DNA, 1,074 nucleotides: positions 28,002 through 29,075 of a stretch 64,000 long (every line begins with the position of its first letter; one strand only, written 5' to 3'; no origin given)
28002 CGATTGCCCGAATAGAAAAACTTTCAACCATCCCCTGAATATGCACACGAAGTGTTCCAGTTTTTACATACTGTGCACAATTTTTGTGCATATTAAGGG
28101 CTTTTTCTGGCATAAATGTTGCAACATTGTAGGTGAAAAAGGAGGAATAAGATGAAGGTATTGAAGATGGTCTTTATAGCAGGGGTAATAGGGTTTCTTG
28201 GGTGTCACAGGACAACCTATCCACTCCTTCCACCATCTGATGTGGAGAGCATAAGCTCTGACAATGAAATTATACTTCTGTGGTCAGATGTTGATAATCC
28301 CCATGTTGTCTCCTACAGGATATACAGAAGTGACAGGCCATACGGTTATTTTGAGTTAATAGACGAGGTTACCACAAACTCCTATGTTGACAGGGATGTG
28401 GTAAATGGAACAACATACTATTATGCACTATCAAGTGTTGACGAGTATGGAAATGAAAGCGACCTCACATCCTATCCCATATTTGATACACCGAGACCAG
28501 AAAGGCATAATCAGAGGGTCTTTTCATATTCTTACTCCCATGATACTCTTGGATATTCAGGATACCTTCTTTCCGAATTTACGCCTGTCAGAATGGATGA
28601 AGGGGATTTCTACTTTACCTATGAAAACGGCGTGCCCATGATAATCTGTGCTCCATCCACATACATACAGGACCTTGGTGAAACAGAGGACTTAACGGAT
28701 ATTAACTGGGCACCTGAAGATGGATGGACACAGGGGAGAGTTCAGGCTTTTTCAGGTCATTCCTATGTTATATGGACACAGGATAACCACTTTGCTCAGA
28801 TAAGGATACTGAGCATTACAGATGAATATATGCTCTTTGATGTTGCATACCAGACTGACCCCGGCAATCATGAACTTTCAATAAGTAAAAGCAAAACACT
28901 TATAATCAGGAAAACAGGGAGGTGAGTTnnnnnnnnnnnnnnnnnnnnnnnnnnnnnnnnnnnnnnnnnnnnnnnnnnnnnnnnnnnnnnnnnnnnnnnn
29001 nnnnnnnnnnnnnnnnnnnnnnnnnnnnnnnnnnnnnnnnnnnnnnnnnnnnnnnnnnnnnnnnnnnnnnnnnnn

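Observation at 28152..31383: Five-gene co-oriented envelope cluster of unknown function with a FecR-domain / Trp-repeat / polyampholyte-tail protein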

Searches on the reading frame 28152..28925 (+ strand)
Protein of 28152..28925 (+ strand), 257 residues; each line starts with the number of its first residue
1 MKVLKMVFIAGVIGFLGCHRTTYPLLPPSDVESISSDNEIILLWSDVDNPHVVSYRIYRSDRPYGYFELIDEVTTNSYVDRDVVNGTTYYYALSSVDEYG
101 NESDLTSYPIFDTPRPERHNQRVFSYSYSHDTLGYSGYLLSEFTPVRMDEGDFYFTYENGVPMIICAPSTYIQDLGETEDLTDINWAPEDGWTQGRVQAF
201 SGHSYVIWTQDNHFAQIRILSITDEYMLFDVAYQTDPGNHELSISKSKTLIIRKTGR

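Call 3: search_protein_families(library=pfam, proteins=[window:28152-28925:+], max_evalue=1)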
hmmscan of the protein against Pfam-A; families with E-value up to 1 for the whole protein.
window:28152-28925:+ (257 aa): 0 families

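Call 4: search_protein_families(library=ncbifam, proteins=[window:28152-28925:+], max_evalue=1)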
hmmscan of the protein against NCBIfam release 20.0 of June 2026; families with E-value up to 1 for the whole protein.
window:28152-28925:+ (257 aa): 1 family
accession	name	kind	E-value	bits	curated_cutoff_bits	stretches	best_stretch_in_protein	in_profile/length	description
NF041611.1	exoglucan_CbhB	equivalog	0.024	12.7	1950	1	21-106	703-783/997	exoglucanase CbhB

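Call 27: find_homologous_proteins(query=window:28152-28925:+)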
Query window:28152-28925:+ (257 aa): 214 proteins with E <= 0.001 among 353 candidates; the best 120 are listed.
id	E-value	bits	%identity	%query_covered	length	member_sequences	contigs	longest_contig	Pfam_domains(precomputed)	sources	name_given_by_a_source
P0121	3.4e-173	592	100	100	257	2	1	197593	-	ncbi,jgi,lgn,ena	-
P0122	7.8e-141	486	80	100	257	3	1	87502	-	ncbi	-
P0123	1.2e-134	466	75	100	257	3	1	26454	-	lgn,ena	-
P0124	2.7e-131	455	75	100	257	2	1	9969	-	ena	-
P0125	3.5e-131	454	75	100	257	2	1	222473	-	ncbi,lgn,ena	-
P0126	2.4e-127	442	73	100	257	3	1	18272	-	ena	-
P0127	1.9e-120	419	70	100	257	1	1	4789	-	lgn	-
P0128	6.9e-120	417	71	100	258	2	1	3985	-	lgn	-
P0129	8.8e-120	417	73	94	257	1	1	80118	-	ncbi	-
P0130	1.9e-83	298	55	96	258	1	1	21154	-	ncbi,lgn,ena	-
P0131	4.0e-59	218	46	92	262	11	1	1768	-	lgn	-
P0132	1.9e-56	209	43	95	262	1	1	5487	-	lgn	-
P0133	7.9e-55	204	42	94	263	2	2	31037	-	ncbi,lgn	-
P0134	5.3e-54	201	40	98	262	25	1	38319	-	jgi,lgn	jgi:hypothetical protein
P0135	7.6e-52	194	45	87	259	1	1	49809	-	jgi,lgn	-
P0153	1.3e-45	174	36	100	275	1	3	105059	-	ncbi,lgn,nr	ncbi:MAG: hypothetical protein ONB44_19060 [candidate division KSB1 bacterium]|nr:hypothetical prote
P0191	3.4e-41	159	40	96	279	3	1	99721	-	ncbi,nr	ncbi:MAG: hypothetical protein HXY49_08690 [Ignavibacteriaceae bacterium]|nr:hypothetical protein [I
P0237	2.3e-37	147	37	96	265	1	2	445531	-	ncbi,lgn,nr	ncbi:MAG: hypothetical protein DWQ05_19240 [Calditrichaeota bacterium]|nr:MAG: hypothetical protein 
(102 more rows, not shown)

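Call 28: find_encoding_contigs(protein=P0153, flank=7000, max_places=1)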
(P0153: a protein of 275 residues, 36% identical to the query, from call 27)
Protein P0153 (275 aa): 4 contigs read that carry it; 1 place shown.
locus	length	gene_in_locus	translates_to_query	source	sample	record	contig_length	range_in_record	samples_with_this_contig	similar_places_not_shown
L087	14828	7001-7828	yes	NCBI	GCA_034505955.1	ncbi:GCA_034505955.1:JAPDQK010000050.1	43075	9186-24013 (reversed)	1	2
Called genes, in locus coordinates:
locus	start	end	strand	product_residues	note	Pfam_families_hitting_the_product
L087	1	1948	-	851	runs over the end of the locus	PF00595:PDZ (faint), PF13180:PDZ_2, PF17820:PDZ_6, PF13185:GAF_2 (weak), PF13492:GAF_3 (weak), PF07228:SpoIIE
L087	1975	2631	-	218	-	PF13197:DUF4013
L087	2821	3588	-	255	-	-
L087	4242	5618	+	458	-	PF13660:DUF4147, PF05161:MOFRL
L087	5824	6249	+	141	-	PF02623:FliW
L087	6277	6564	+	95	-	PF02599:CsrA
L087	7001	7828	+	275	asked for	-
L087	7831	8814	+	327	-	PF14326:DUF4384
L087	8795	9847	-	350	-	-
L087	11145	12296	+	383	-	-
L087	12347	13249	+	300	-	PF01297:ZnuA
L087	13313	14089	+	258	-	PF00005:ABC_tran, PF13304:AAA_21 (weak)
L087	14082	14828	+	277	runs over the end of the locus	PF00950:ABC-3, PF01032:FecCD (weak)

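Call 29: find_encoding_contigs(protein=P0191, flank=7000, max_places=1)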
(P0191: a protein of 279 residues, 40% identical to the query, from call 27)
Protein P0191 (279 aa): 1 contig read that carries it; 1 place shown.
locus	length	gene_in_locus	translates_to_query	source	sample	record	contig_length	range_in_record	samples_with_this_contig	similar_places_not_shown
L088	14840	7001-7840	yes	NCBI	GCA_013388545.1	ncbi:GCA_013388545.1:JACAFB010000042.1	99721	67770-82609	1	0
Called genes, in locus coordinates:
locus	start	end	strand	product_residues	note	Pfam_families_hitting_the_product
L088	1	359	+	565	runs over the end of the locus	PF17657:DNA_pol3_finger, PF14579:HHH_6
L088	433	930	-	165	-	PF04461:YajQ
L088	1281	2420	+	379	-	PF13505:OMP_b-brl, PF00691:OmpA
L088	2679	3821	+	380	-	PF13505:OMP_b-brl (weak), PF00691:OmpA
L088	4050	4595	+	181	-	PF00156:Pribosyltran, PF14681:UPRTase (weak)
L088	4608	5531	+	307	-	PF02729:OTCace_N, PF00185:OTCace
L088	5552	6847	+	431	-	PF01979:Amidohydro_1, PF07969:Amidohydro_3 (faint), PF12890:DHOase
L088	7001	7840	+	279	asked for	-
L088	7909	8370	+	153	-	PF16022:DUF4783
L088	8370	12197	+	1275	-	PF00672:HAMP, PF00512:HisKA (weak), PF02518:HATPase_c, PF13589:HATPase_c_3 (weak)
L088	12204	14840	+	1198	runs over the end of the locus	PF00580:UvrD-helicase, PF01443:Viral_helicase1 (faint), PF13245:AAA_19, PF13361:UvrD_C, PF13538:UvrD_C_2 (faint), PF12705:PDDEXK_1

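Call 30: find_encoding_contigs(protein=P0237, flank=7000, max_places=1)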
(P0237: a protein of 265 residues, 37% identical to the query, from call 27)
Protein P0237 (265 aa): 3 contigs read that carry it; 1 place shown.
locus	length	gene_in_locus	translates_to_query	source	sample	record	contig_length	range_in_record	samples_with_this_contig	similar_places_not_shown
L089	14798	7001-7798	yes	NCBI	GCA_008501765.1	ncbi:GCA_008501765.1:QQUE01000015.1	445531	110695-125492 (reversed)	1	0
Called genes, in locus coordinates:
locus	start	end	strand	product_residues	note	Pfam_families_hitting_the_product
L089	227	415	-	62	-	-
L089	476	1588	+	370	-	PF00669:Flagellin_N, PF00700:Flagellin_C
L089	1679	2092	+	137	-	PF03646:FlaG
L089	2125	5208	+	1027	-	PF02465:FliD_N, PF07195:FliD_C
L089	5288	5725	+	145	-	PF02561:FliS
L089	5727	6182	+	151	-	-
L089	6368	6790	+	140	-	-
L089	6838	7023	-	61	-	-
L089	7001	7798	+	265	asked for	-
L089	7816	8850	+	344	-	-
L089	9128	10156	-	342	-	-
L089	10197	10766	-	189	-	PF01569:PAP2, PF14378:PAP2_3 (weak)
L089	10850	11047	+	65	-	-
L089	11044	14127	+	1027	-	PF09430:EMC7_beta-sandw (faint), PF13620:CarboxypepD_reg (weak), PF13620:CarboxypepD_reg, PF13620:CarboxypepD_reg (weak), PF13620:CarboxypepD_reg, PF17210:SdrD_B (weak), PF13860:FlgD_ig, PF18962:Por_Secre_tail, +10 more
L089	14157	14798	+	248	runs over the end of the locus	-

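Call 31: search_protein_families(library=pfam, proteins=[L087:7831-8814:+, L089:7816-8850:+, L088:7909-8370:+, L089:6368-6790:+, L089:5727-6182:+], max_evalue=1)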
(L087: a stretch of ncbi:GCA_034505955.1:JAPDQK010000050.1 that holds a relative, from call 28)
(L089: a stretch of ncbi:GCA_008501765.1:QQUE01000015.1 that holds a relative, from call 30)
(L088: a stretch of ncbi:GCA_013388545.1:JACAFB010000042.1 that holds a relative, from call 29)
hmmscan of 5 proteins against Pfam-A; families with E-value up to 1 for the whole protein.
L087:7831-8814:+ (327 aa): 1 family
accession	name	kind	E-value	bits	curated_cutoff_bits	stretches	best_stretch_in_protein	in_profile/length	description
PF14326.11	DUF4384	-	1.8e-08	34.8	27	1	52-130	3-81/81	Domain of unknown function (DUF4384)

L089:7816-8850:+ (344 aa): 1 family
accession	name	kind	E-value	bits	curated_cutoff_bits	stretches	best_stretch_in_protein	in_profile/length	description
PF14326.11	DUF4384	-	2.5e-05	24.7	27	1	44-92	6-54/81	Domain of unknown function (DUF4384)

L088:7909-8370:+ (153 aa): 2 families
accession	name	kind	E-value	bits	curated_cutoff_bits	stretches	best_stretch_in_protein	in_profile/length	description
PF16022.11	DUF4783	-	2.4e-19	69.7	24.1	1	47-153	1-102/102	Domain of unknown function (DUF4783)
PF03207.18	OspD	-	0.24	11.2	25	1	1-110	1-110/254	Borrelia outer surface protein D (OspD)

L089:6368-6790:+ (140 aa): 3 families
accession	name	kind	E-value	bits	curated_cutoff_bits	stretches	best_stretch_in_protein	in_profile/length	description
PF04316.19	FlgM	-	7.5e-05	23.3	25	1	90-133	13-54/55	Anti-sigma-28 factor, FlgM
PF19933.4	DUF6396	-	0.082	13.5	28.2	1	90-126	16-52/108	Domain of unknown function (DUF6396)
PF15077.11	MAJIN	-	0.33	11.3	27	1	27-111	111-194/238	Membrane-anchored junction protein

L089:5727-6182:+ (151 aa): 0 families

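Call 36: find_related_loci(query=A3, collection=metagenome_contigs, flank=5000)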
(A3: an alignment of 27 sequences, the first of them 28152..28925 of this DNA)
Query A3 (257 aa) in metagenome_contigs; peptide patterns used: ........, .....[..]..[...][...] (x = any residue, [..] = any of these).
600 stretches matched a pattern (row limit reached: there are more); 359 encode a relative of the query (tblastn E <= 1e-3); the best 80 are kept; 80 distinct loci.
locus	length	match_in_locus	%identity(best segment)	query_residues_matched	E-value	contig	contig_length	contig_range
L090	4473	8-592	76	63-257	2e-102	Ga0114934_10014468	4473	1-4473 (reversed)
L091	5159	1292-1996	47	22-254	9e-61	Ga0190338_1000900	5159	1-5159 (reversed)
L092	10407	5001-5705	47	22-254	4e-60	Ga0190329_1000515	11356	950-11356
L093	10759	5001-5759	40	1-245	4e-53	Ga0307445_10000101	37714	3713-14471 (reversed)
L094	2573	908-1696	38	1-248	2e-52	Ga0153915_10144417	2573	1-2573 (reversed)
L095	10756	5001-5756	41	3-248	5e-52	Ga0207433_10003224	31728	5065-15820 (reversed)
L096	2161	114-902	41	2-255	2e-52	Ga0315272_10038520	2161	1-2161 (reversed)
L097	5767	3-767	40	1-245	2e-51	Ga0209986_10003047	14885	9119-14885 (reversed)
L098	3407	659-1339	41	24-247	1e-50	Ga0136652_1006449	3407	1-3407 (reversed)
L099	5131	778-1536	40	1-248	4e-50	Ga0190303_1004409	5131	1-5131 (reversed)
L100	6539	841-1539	40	24-253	9e-50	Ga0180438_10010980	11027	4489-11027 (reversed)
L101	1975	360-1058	42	24-253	1e-50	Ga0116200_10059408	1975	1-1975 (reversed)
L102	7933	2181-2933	37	1-245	4e-49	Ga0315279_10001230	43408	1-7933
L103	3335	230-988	41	1-250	3e-49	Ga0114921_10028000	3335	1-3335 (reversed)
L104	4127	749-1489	39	1-242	6e-49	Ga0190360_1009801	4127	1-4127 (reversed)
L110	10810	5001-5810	39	4-257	1e-47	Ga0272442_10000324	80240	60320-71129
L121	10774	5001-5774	35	4-252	5e-46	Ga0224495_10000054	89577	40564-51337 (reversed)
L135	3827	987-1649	38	24-242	4e-44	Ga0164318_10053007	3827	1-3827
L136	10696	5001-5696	38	18-248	7e-44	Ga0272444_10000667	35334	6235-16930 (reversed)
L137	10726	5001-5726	37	3-243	6e-44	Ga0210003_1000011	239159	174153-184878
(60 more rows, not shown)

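Call 44: search_protein_families(library=pfam, proteins=[L093:5779-6816:+, L121:5758-6837:+, L137:5880-6992:+, L103:1026-2105:+, L136:5744-6697:+, L110:5845-6657:+, L135:1694-3643:+, L099:1560-3128:+], max_evalue=1)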
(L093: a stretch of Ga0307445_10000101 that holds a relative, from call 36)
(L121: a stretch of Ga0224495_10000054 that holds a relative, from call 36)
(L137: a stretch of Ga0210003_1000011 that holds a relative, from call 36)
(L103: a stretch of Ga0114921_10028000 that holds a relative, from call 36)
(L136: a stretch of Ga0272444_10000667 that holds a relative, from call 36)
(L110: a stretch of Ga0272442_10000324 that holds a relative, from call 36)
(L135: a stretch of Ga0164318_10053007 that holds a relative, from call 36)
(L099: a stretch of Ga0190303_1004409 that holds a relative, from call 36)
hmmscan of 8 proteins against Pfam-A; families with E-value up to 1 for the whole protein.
L093:5779-6816:+ (345 aa): 0 families

L121:5758-6837:+ (359 aa): 1 family
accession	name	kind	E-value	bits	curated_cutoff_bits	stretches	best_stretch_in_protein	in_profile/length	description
PF03032.20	FSAP_sig_propep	-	0.097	13.1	27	1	1-16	3-18/46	Frog skin active peptide family signal and propeptide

L137:5880-6992:+ (370 aa): 2 families
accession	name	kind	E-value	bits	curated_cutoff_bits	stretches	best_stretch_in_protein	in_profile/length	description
PF16339.10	DUF4969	-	0.22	12.4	31.4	0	1-24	1-24/79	Domain of unknown function (DUF4969)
PF24362.2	DUF7518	-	0.27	12.3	27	1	250-334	10-94/104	Family of unknown function (DUF7518)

L103:1026-2105:+ (359 aa): 0 families

L136:5744-6697:+ (317 aa): 0 families

L110:5845-6657:+ (270 aa): 0 families

L135:1694-3643:+ (649 aa): 2 families
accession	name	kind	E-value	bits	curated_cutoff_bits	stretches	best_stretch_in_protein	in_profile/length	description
PF20245.3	DUF6600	-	2.3e-26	92.3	27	1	228-324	3-100/102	Family of unknown function (DUF6600)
PF04773.18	FecR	-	1.3e-05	26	24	1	64-154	2-90/97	FecR protein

L099:1560-3128:+ (522 aa): 2 families
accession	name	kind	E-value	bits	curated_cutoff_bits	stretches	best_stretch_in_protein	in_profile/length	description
PF20245.3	DUF6600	-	3e-26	91.9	27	1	225-323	1-100/102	Family of unknown function (DUF6600)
PF04773.18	FecR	-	2.6e-05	25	24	1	59-122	2-61/97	FecR protein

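Call 50: predict_structure(alignment_id=A4)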
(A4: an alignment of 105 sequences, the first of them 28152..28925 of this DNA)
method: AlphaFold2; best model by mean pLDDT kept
length: 257 residues; sequences in the alignment: 105
mean_pLDDT: 89.9   pTM: 0.76
mean pLDDT of the five models: 89.9, 88.4, 87.4, 87.4, 86.8
residues with pLDDT >= 90: 193; 70-90: 44; 50-70: 8; < 50: 12
segments of 3 or more residues with pLDDT < 50: 247-257
pLDDT, mean of each block of 10 residues (from residue 1): 85 74 85 91 92 97 95 97 94 96 94 94 94 91 96 97 97 96 90 92 97 97 97 93 57 33
secondary structure, 60 per line:
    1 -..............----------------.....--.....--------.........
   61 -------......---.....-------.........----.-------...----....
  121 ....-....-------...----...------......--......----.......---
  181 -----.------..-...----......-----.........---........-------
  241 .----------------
elements in order: H2-15 E32-36 E39-43 E52-60 E68-73 E77-81 E89-97 E110-112 E117-124 H126-129 E137-139 E144-146 E153-158 E161-166 E171-177 E196-198 E203-208 E214-222 E226-233

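Call 58: search_solved_structures(query=A4, max_evalue=10, show_alignments=0)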
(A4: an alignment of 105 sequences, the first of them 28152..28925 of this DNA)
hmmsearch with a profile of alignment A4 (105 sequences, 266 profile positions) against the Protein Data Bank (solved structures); distinct sequences matched with E-value up to 10: 28.
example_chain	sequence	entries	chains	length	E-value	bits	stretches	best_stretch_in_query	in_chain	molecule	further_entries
3mpc_A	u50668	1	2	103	2.3e-09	40.3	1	29-121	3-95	Fn3-like protein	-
8q6t_I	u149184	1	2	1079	5e-08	35.9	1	30-104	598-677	Titin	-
5g56_A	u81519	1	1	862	6e-08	35.6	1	29-109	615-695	CARBOHYDRATE BINDING FAMILY 6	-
6tpw_A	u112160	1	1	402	8.7e-08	35.1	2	28-102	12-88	Receptor-type tyrosine-protein phosphatase F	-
5z06_A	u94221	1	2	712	7.7e-07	32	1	43-123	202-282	BDI_3064 protein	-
4yh7_A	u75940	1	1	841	7.9e-06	28.6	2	25-73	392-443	Receptor-type tyrosine-protein phosphatase delta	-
8pn5_A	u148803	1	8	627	8.3e-06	28.6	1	24-110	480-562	DUF3472 domain-containing protein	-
8pn3_A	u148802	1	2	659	1.8e-05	27.5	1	24-110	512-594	DUF3472 domain-containing protein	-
8pmu_A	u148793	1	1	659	1.8e-05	27.5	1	24-110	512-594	DUF3472 domain-containing protein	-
9vsf_A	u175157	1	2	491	0.00019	24.1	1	30-104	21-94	Beta-1,3-glucanase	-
5jip_A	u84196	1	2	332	0.00022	23.9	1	28-77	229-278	Cortical-lytic enzyme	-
3lpw_A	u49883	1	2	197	0.00024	23.8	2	30-103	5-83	A77-A78 domain from Titin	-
6tpv_A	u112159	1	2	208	0.00025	23.7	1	28-102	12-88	Receptor-type tyrosine-protein phosphatase F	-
4pbx_A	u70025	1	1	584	0.00032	23.4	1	30-103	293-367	Receptor-type tyrosine-protein phosphatase S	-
7jgt_A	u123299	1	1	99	0.0026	20.4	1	32-105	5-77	Fibronectin type-III domain-containing protein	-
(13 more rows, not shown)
